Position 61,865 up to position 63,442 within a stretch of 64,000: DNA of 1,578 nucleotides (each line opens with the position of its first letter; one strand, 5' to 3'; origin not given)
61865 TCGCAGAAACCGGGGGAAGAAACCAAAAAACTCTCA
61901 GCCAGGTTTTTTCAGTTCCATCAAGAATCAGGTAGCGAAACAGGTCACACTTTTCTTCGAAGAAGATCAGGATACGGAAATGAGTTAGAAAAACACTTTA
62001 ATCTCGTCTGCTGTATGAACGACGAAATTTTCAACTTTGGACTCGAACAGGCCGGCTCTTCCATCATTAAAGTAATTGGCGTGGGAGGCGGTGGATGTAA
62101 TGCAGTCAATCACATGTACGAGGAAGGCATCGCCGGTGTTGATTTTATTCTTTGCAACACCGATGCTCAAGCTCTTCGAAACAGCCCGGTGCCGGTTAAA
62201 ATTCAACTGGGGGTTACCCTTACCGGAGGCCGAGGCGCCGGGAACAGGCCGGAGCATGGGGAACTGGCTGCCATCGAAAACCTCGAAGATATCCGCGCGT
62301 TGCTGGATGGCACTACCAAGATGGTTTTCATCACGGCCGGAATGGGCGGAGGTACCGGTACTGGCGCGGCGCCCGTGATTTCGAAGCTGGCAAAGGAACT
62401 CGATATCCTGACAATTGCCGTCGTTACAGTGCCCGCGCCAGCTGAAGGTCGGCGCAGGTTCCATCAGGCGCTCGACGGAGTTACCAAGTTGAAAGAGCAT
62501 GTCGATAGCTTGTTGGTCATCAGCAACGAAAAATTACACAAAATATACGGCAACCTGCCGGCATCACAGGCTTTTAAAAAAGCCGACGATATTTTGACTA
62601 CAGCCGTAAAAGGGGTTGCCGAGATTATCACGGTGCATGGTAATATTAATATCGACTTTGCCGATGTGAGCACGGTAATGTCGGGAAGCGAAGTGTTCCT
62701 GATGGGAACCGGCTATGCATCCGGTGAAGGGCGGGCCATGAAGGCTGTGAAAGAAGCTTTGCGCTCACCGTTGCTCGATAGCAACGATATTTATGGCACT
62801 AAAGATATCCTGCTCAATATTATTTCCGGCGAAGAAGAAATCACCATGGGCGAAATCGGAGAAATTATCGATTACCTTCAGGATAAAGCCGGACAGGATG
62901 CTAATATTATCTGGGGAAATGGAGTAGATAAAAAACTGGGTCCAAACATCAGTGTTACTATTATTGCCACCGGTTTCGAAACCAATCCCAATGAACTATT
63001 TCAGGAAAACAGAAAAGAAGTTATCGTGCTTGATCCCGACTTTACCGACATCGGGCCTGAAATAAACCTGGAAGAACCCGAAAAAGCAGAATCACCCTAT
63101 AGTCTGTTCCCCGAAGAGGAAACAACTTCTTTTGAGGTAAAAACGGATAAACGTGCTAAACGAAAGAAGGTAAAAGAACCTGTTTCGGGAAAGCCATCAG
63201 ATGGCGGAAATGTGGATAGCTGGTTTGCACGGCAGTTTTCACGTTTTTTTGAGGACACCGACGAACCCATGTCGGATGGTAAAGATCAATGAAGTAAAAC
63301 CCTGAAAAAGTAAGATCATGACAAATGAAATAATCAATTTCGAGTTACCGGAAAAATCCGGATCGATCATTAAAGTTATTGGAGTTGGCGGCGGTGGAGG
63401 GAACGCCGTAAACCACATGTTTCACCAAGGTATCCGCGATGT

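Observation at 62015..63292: FtsZ paralog carrying an FtsA-like membrane-targeting helix: candidate natural self-anchoring FtsZ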

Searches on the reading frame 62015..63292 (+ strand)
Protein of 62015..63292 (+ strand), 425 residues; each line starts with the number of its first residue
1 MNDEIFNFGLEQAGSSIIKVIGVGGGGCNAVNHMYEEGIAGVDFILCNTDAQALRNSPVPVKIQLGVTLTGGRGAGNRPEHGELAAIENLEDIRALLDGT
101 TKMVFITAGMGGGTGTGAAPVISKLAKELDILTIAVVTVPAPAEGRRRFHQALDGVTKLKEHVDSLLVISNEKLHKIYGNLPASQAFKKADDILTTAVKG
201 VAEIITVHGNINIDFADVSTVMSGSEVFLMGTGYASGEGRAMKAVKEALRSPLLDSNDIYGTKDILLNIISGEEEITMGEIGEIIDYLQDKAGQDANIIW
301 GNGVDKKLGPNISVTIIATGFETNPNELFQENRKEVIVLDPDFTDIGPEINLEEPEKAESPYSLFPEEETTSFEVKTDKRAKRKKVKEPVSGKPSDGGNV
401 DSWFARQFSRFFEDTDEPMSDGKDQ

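Call 5: search_protein_families(library=ncbifam, proteins=[window:62015-63289:+])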
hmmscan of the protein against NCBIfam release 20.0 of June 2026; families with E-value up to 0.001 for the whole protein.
window:62015-63289:+ (425 aa): 1 family
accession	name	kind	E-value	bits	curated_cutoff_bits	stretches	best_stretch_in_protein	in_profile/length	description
TIGR00065.1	ftsZ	equivalog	2.8e-110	369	295.2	1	13-328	15-331/353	cell division protein FtsZ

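Call 6: search_protein_families(library=pfam, proteins=[window:62015-63289:+])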
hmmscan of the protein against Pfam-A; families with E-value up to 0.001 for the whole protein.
window:62015-63289:+ (425 aa): 2 families
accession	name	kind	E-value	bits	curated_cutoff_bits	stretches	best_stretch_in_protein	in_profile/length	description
PF00091.31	Tubulin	-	3.1e-46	158.5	33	1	18-178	2-189/190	Tubulin/FtsZ family, GTPase domain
PF12327.13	FtsZ_C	-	1.4e-23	83.4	27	1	229-322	4-95/95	FtsZ family, C-terminal domain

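Call 7: find_encoding_contigs(protein=window:62015-63292:+, flank=6000, max_places=6)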
Protein window:62015-63292:+ (425 aa): no gene with exactly this product is on record in the collection.

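Call 8: find_homologous_proteins(query=window:62015-63289:+, max_evalue=1e-20)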
Query window:62015-63289:+ (425 aa): 8000 proteins with E <= 1e-20 among 8000 candidates; the best 120 are listed.
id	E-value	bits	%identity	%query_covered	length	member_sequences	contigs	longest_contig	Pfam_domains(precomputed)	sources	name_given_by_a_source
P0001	5.6e-278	940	100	100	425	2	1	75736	PF00091.32,PF12327.14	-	-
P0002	7.0e-189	646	73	100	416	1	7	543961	PF00091.32,PF12327.14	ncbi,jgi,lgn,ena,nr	ncbi:MAG: cell division protein FtsZ [Bacteroidetes bacterium GWF2_42_66]|nr:MAG: cell division prot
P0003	2.0e-188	645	72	99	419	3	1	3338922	PF00091.32,PF12327.14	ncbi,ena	-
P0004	5.4e-187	640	71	100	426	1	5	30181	PF00091.32,PF12327.14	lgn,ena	-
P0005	6.4e-187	640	70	100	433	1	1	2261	PF00091.32,PF12327.14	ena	-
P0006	6.5e-187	640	70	100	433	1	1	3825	PF00091.32,PF12327.14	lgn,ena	-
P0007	8.0e-187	640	72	98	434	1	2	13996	PF00091.32,PF12327.14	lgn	-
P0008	1.4e-186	639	70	99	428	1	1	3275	PF00091.32,PF12327.14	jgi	jgi:cell division protein FtsZ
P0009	2.2e-186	638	73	100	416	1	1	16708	PF00091.32,PF12327.14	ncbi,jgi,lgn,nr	ncbi:MAG: cell division protein FtsZ [Prolixibacteraceae bacterium]|jgi:cell division protein FtsZ|n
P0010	3.9e-186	637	71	99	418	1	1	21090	PF00091.32,PF12327.14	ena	-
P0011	4.7e-186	637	71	98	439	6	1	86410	PF00091.32,PF12327.14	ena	-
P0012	5.1e-186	637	68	100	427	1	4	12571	PF00091.32,PF12327.14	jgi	jgi:cell division protein FtsZ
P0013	6.5e-186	637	71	100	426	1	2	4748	PF00091.32,PF12327.14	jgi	-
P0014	9.2e-186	636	68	100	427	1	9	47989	PF00091.32,PF12327.14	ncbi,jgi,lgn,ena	jgi:cell division protein FtsZ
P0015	9.3e-186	636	71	100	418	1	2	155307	PF00091.32,PF12327.14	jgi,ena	-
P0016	9.5e-186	636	71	99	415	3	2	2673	PF00091.32,PF12327.14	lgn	-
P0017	9.6e-186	636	70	99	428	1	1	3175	PF00091.32,PF12327.14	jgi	jgi:cell division protein FtsZ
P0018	1.4e-185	636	71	99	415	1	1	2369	PF00091.32,PF12327.14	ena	-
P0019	1.5e-185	635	71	100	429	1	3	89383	PF00091.32,PF12327.14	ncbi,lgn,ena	ncbi:MAG: cell division protein FtsZ [Bacteroidia bacterium]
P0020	1.6e-185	635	70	100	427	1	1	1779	PF00091.32,PF12327.14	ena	-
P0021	2.1e-185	635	71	100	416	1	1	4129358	PF00091.32,PF12327.14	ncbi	-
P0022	2.9e-185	635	71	100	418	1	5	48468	PF00091.32,PF12327.14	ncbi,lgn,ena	-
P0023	3.9e-185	634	71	98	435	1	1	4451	PF00091.32,PF12327.14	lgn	-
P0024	4.4e-185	634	70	99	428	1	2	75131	PF00091.32,PF12327.14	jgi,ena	-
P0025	4.7e-185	634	70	99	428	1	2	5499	PF00091.32,PF12327.14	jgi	jgi:cell division protein FtsZ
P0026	4.8e-185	634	71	99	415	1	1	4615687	PF00091.32,PF12327.14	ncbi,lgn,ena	-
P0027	6.6e-185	633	70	99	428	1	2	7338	PF00091.32,PF12327.14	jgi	jgi:cell division protein FtsZ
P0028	7.5e-185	633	70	99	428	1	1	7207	PF00091.32,PF12327.14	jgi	-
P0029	8.2e-185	633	70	99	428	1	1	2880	PF00091.32,PF12327.14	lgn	-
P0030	8.6e-185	633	70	99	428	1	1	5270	PF00091.32,PF12327.14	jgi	-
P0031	9.2e-185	633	70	99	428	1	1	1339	PF00091.32,PF12327.14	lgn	-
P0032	1.1e-184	633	71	98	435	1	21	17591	PF00091.32,PF12327.14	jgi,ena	-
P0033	1.1e-184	633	71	100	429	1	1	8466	PF00091.32,PF12327.14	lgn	-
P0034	1.2e-184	632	71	99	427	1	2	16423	PF00091.32,PF12327.14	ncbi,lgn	-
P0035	1.3e-184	632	71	100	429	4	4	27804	PF00091.32,PF12327.14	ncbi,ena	-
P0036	1.4e-184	632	71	98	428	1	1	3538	PF00091.32,PF12327.14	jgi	-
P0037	1.4e-184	632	70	99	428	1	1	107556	PF00091.32,PF12327.14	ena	-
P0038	1.4e-184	632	70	99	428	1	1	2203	PF00091.32,PF12327.14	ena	-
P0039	1.7e-184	632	69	99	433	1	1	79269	PF00091.32,PF12327.14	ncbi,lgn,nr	ncbi:MAG: cell division protein FtsZ [Bacteroidota bacterium]|nr:cell division protein FtsZ [Bactero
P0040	1.8e-184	632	70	99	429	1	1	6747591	PF00091.32,PF12327.14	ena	-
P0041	1.9e-184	632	70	99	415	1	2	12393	PF00091.32,PF12327.14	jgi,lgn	jgi:cell division protein FtsZ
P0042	1.9e-184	632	70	99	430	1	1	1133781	PF00091.32,PF12327.14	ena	-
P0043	2.0e-184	632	71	99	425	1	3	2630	PF00091.32,PF12327.14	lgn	-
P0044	2.2e-184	632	70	99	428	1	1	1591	PF00091.32,PF12327.14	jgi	-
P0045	2.2e-184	632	70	99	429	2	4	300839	PF00091.32,PF12327.14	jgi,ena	jgi:cell division protein FtsZ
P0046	2.4e-184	631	70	99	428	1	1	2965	PF00091.32,PF12327.14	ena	-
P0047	2.6e-184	631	70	99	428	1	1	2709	PF00091.32,PF12327.14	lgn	-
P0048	2.6e-184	631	69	99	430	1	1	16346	PF00091.32,PF12327.14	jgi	-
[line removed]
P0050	4.0e-184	631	70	99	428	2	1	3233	PF00091.32,PF12327.14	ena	-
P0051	4.4e-184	631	70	99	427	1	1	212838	PF00091.32,PF12327.14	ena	-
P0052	4.7e-184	631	70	99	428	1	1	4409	PF00091.32,PF12327.14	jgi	jgi:cell division protein FtsZ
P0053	4.7e-184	631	71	98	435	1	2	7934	PF00091.32,PF12327.14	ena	-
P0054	4.8e-184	630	70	99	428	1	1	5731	PF00091.32,PF12327.14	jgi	jgi:cell division protein FtsZ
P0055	5.3e-184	630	70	99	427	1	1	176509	PF00091.32,PF12327.14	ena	-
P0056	5.9e-184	630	70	99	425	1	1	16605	PF00091.32,PF12327.14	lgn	-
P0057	6.0e-184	630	71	98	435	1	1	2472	PF00091.32,PF12327.14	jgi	-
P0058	6.5e-184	630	69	99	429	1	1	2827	PF00091.32,PF12327.14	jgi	-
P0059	6.8e-184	630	71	99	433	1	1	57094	PF00091.32,PF12327.14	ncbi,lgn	ncbi:MAG: cell division protein FtsZ [Prolixibacteraceae bacterium]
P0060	7.0e-184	630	70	99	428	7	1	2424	PF00091.32,PF12327.14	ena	-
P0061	7.2e-184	630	69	99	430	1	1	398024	PF00091.32,PF12327.14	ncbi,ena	-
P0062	9.0e-184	630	70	99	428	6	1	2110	PF00091.32,PF12327.14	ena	-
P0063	9.7e-184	629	70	99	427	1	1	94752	PF00091.32,PF12327.14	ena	-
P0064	1.0e-183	629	70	99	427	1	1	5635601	PF00091.32,PF12327.14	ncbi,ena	-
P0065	1.0e-183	629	71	98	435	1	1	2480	PF00091.32,PF12327.14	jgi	-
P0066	1.1e-183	629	71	98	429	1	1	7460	PF00091.32,PF12327.14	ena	-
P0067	1.1e-183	629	70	99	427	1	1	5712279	PF00091.32,PF12327.14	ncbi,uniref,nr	ncbi:cell division protein FtsZ [Aquipluma nitroreducens]|uniref:Cell division protein FtsZ n=1 Tax=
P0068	1.2e-183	629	70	99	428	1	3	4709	PF00091.32,PF12327.14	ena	-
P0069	1.3e-183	629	70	99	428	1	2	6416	PF00091.32,PF12327.14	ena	-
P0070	1.4e-183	629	69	99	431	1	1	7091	PF00091.32,PF12327.14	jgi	-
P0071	1.5e-183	629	70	99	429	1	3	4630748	PF00091.32,PF12327.14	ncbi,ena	-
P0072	1.6e-183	629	70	97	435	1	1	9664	PF00091.32,PF12327.14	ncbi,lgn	-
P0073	1.6e-183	629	71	98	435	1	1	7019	PF00091.32,PF12327.14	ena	-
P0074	1.6e-183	629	70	99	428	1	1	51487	PF00091.32,PF12327.14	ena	-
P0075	1.7e-183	629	70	99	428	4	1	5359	PF00091.32,PF12327.14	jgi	jgi:cell division protein FtsZ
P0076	1.7e-183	629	70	99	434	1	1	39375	PF00091.32,PF12327.14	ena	-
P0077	1.8e-183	629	70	99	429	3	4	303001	PF00091.32,PF12327.14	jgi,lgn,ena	jgi:cell division protein FtsZ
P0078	1.9e-183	628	70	98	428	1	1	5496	PF00091.32,PF12327.14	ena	-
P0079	2.0e-183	628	70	99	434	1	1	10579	PF00091.32,PF12327.14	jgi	-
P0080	2.2e-183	628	69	99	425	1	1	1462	PF00091.32,PF12327.14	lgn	-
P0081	2.4e-183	628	70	99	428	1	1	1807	PF00091.32,PF12327.14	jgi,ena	-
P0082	2.5e-183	628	70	99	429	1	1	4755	PF00091.32,PF12327.14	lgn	-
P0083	2.7e-183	628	70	99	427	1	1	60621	PF00091.32,PF12327.14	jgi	-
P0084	2.9e-183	628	70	98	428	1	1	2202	PF00091.32,PF12327.14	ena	-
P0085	2.9e-183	628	70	99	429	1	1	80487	PF00091.32,PF12327.14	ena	-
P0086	3.0e-183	628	70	99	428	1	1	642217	PF00091.32,PF12327.14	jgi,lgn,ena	-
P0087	3.2e-183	628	70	99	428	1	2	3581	PF00091.32,PF12327.14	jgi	jgi:cell division protein FtsZ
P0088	3.6e-183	628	69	99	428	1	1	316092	PF00091.32,PF12327.14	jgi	-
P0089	3.7e-183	628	70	99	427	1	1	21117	PF00091.32,PF12327.14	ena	-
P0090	3.8e-183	628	69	99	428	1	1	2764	PF00091.32,PF12327.14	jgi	-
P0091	3.9e-183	627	70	99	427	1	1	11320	PF00091.32,PF12327.14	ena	-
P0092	4.5e-183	627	70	99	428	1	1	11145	PF00091.32,PF12327.14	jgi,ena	-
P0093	5.0e-183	627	69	99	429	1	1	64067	PF00091.32,PF12327.14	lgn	-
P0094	5.8e-183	627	70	99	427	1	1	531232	PF00091.32,PF12327.14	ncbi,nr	ncbi:MAG: cell division protein FtsZ [Prolixibacteraceae bacterium]|nr:cell division protein FtsZ [P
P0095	6.0e-183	627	70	98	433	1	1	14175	PF00091.32,PF12327.14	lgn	-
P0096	6.1e-183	627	70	99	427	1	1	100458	PF00091.32,PF12327.14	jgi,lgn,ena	jgi:cell division protein FtsZ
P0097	6.2e-183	627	70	99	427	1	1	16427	PF00091.32,PF12327.14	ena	-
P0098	6.2e-183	627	69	99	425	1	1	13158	PF00091.32,PF12327.14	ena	-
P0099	6.4e-183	627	70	99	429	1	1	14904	PF00091.32,PF12327.14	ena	-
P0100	6.9e-183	627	69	99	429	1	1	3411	PF00091.32,PF12327.14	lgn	-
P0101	7.3e-183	627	69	99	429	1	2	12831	PF00091.32,PF12327.14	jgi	-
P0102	7.4e-183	627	70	99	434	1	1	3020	PF00091.32,PF12327.14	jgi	jgi:cell division protein FtsZ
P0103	7.5e-183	627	70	99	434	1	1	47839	PF00091.32,PF12327.14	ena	-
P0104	7.6e-183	627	70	98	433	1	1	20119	PF00091.32,PF12327.14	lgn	-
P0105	7.7e-183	627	69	99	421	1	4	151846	PF00091.32,PF12327.14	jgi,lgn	jgi:cell division protein FtsZ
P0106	7.9e-183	626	70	100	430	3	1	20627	PF00091.32,PF12327.14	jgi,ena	-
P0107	8.0e-183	626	70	99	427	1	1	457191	PF00091.32,PF12327.14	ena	-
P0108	8.8e-183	626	70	99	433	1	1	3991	PF00091.32,PF12327.14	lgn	-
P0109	1.0e-182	626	69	99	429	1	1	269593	PF00091.32,PF12327.14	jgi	jgi:cell division protein FtsZ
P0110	1.1e-182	626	70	99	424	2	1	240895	PF00091.32,PF12327.14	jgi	jgi:cell division protein FtsZ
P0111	1.1e-182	626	70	99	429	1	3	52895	PF00091.32,PF12327.14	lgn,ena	-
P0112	1.2e-182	626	70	98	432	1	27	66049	PF00091.32,PF12327.14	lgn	-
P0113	1.2e-182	626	71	98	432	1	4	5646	PF00091.32,PF12327.14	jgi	-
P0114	1.3e-182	626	70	100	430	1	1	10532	PF00091.32,PF12327.14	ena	-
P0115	1.3e-182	626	69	99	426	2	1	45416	PF00091.32,PF12327.14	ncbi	ncbi:MAG: cell division protein FtsZ [Mangrovibacterium sp.]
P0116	1.4e-182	626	70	100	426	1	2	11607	PF00091.32,PF12327.14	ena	-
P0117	1.4e-182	626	69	99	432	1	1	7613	PF00091.32,PF12327.14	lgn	-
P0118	1.5e-182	626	67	99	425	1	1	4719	PF00091.32,PF12327.14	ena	-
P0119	1.7e-182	625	70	98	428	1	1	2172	PF00091.32,PF12327.14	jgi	-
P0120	2.0e-182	625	69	99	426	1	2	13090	PF00091.32,PF12327.14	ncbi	-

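Call 11: find_related_loci(query=window:62015-63289:+, collection=genome_contigs, flank=5000)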
Query window:62015-63289:+ (425 aa) in genome_contigs; peptide patterns used: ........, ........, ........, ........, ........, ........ (x = any residue, [..] = any of these).
600 stretches matched a pattern (row limit reached: there are more); 597 encode a relative of the query (tblastn E <= 1e-3); the best 80 are kept; 80 distinct loci.
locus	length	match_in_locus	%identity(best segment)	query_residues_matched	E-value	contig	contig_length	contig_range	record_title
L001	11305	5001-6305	62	1-419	7e-157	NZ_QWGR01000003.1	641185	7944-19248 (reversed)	Maribellus luteus strain XSD2 XSD2_scaffold3, whole genome shotgun sequence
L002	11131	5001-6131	59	1-377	3e-120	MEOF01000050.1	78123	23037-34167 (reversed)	MAG: Bacteroidetes bacterium GWF2_33_38 gwf2_scaffold_478, whole genome shotgun sequence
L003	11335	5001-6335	60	3-421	3e-150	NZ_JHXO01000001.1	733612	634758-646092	Prolixibacter bellariivorans ATCC BAA-1284 T426DRAFT_scaffold00001.1_C, whole genome shotgun sequence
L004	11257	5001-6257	52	28-419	5e-115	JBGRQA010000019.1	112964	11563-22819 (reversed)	MAG: Marinifilaceae bacterium isolate MAG7-MS28 MAG_Ocu_7_all_MS28_30, whole genome shotgun sequence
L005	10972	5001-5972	63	1-324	3e-115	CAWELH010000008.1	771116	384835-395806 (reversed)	MAG: uncultured Bacteroidales bacterium isolate MFD05684.bin.1.26 genome assembly, contig: contig_83812, whole genome sh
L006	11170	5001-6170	56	1-385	4e-114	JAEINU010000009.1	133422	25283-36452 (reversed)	MAG: Bacteroidales bacterium isolate MAG12 NODE_141_length_133422_cov_61.406622, whole genome shotgun sequence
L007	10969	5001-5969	59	4-326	2e-112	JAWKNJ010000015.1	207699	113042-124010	MAG: Flavobacteriales bacterium isolate ABC2.166 ABC2.166.fa-15, whole genome shotgun sequence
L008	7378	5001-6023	62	1-340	4e-112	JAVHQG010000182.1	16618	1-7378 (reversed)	MAG: Bacteroidales bacterium isolate WB02no9_34_13 NODE_2852_length_16618_cov_8.770090, whole genome shotgun sequence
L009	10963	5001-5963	62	1-321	2e-110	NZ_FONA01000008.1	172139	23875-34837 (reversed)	Thermophagus xiamenensis strain DSM 19012, whole genome shotgun sequence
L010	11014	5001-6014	61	6-342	1e-109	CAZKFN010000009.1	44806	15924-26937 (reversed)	MAG TPA_asm: uncultured Flavobacteriales bacterium isolate ERP125879_co1_2 genome assembly, contig: NODE_218_length_4480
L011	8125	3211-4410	51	2-396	1e-109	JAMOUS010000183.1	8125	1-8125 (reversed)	MAG: Bacteroidales bacterium isolate PIR-30_metabat1_scaf2bin.024 PIR-30_scaffold_3639_c1, whole genome shotgun sequence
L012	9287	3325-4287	61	1-321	1e-107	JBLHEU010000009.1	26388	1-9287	MAG: Bacteroidia bacterium isolate 3300055003_35 Ga0535643_0000611, whole genome shotgun sequence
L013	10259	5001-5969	61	2-324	5e-107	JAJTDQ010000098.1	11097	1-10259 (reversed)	MAG: Cryomorphaceae bacterium isolate 49632_E31 Sample_49632_scaffold_3979, whole genome shotgun sequence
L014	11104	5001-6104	53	28-380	1e-103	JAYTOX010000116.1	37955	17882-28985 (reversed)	MAG: Bacteroidota bacterium isolate GFS_4286 GFS_4286_115, whole genome shotgun sequence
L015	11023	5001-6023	59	1-344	1e-106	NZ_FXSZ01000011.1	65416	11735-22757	Solitalea koreensis strain DSM 21342, whole genome shotgun sequence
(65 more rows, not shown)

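Call 17: find_encoding_contigs(protein=P0049, flank=4000, max_places=1)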
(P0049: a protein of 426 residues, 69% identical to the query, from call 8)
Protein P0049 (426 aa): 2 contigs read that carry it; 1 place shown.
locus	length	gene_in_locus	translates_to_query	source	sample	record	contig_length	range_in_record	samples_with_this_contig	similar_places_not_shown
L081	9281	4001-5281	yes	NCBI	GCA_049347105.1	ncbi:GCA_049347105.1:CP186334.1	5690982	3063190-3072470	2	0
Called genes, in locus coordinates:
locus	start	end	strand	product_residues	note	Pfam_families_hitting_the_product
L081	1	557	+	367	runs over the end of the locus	PF03033:Glyco_transf_28, PF13579:Glyco_trans_4_4 (weak), PF04101:Glyco_tran_28_C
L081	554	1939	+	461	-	PF01225:Mur_ligase, PF08245:Mur_ligase_M, PF02875:Mur_ligase_C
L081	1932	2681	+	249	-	-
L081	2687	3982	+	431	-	PF02491:SHS2_FTSA, PF11104:PilM_2 (weak), PF06723:MreB_Mbl, PF14450:FtsA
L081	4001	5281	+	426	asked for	PF00091:Tubulin, PF12327:FtsZ_C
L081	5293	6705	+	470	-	PF00091:Tubulin, PF12327:FtsZ_C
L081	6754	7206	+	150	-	PF09424:YqeY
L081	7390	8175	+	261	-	-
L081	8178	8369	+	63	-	PF12728:HTH_17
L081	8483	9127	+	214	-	PF01966:HD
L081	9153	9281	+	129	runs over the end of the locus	PF00903:Glyoxalase, PF13669:Glyoxalase_4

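Call 18: find_encoding_contigs(protein=P0067, flank=4000, max_places=1)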
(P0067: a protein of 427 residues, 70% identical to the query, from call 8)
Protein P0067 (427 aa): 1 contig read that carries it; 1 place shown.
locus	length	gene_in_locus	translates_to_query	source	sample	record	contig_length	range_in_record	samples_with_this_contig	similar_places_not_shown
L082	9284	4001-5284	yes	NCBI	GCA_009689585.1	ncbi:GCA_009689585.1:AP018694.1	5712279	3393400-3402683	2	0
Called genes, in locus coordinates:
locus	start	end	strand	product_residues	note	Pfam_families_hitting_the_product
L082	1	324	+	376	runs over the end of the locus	PF03033:Glyco_transf_28, PF04101:Glyco_tran_28_C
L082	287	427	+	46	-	-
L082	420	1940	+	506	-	PF01225:Mur_ligase, PF08245:Mur_ligase_M, PF02875:Mur_ligase_C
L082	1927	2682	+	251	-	-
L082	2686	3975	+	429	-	PF02491:SHS2_FTSA, PF06723:MreB_Mbl, PF11104:PilM_2, PF06277:EutA (weak), PF14450:FtsA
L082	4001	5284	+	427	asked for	PF00091:Tubulin, PF12327:FtsZ_C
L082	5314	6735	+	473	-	PF00091:Tubulin, PF12327:FtsZ_C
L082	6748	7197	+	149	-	PF09424:YqeY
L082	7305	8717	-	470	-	PF14052:Caps_assemb_Wzi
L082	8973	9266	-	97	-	PF01541:GIY-YIG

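Call 19: find_encoding_contigs(protein=P0021, flank=4000, max_places=1)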
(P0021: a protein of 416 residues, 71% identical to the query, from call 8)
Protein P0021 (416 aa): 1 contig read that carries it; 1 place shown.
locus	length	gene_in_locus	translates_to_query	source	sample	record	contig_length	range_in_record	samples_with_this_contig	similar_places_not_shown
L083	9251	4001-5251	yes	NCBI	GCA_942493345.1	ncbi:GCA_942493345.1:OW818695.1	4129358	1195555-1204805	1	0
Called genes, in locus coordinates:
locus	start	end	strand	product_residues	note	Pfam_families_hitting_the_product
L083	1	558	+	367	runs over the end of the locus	PF03033:Glyco_transf_28, PF04101:Glyco_tran_28_C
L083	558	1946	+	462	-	PF01225:Mur_ligase, PF08245:Mur_ligase_M, PF02875:Mur_ligase_C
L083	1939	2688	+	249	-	-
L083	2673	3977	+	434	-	PF14450:FtsA (weak), PF02491:SHS2_FTSA, PF06723:MreB_Mbl, PF11104:PilM_2 (weak), PF14450:FtsA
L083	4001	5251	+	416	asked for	PF00091:Tubulin, PF12327:FtsZ_C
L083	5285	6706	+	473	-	PF00091:Tubulin, PF12327:FtsZ_C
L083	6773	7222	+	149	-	PF09424:YqeY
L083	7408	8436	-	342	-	PF00535:Glycos_transf_2, PF13641:Glyco_tranf_2_3, PF10111:Glyco_tranf_2_2 (weak)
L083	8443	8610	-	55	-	-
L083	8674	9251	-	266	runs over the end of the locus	PF00459:Inositol_P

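Call 20: find_encoding_contigs(protein=P0040, flank=4000, max_places=1)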
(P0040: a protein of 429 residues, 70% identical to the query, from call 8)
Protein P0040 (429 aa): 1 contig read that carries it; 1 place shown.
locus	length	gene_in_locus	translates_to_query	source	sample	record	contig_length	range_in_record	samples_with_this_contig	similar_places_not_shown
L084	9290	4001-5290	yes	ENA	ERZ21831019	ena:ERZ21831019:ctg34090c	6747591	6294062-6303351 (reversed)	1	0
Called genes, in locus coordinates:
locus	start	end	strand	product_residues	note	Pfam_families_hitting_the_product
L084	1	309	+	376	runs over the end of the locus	PF03033:Glyco_transf_28, PF04101:Glyco_tran_28_C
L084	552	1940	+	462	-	PF01225:Mur_ligase, PF08245:Mur_ligase_M, PF02875:Mur_ligase_C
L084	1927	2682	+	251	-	-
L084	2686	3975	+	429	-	PF02491:SHS2_FTSA, PF11104:PilM_2 (weak), PF06723:MreB_Mbl, PF14450:FtsA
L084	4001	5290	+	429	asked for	PF00091:Tubulin, PF12327:FtsZ_C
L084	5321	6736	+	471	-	PF00091:Tubulin, PF12327:FtsZ_C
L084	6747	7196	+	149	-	PF09424:YqeY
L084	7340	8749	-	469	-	-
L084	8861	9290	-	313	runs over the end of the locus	PF24981:Beta-prop_ATRN-LZTR1, PF24681:Kelch_KLHDC2_KLHL20_DRC7, PF13415:Beta-prop_FBX42, PF25210:Kelch_FKB95, PF24996:NANM, PF13415:Beta-prop_FBX42, PF24681:Kelch_KLHDC2_KLHL20_DRC7, PF13964:Beta-prop_Calicin, +5 more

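Call 21: find_encoding_contigs(protein=P0003, flank=4000, max_places=1)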
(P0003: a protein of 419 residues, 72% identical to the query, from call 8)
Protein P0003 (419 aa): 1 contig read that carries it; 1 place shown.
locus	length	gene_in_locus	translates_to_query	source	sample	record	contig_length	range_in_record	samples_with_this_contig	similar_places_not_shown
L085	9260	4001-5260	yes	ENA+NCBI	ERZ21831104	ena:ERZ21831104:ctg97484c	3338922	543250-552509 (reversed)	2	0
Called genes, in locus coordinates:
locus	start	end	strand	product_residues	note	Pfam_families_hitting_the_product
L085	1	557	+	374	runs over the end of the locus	PF03033:Glyco_transf_28, PF04101:Glyco_tran_28_C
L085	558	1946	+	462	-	PF01225:Mur_ligase, PF08245:Mur_ligase_M, PF02875:Mur_ligase_C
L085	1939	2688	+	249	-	-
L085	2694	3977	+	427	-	PF11104:PilM_2 (faint), PF02491:SHS2_FTSA, PF06723:MreB_Mbl, PF14450:FtsA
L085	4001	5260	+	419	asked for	PF00091:Tubulin, PF12327:FtsZ_C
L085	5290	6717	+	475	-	PF00091:Tubulin, PF12327:FtsZ_C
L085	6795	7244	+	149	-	PF09424:YqeY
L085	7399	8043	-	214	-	PF01596:Methyltransf_3, PF01135:PCMT (weak), PF13578:Methyltransf_24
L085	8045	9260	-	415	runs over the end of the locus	PF00675:Peptidase_M16, PF05193:Peptidase_M16_C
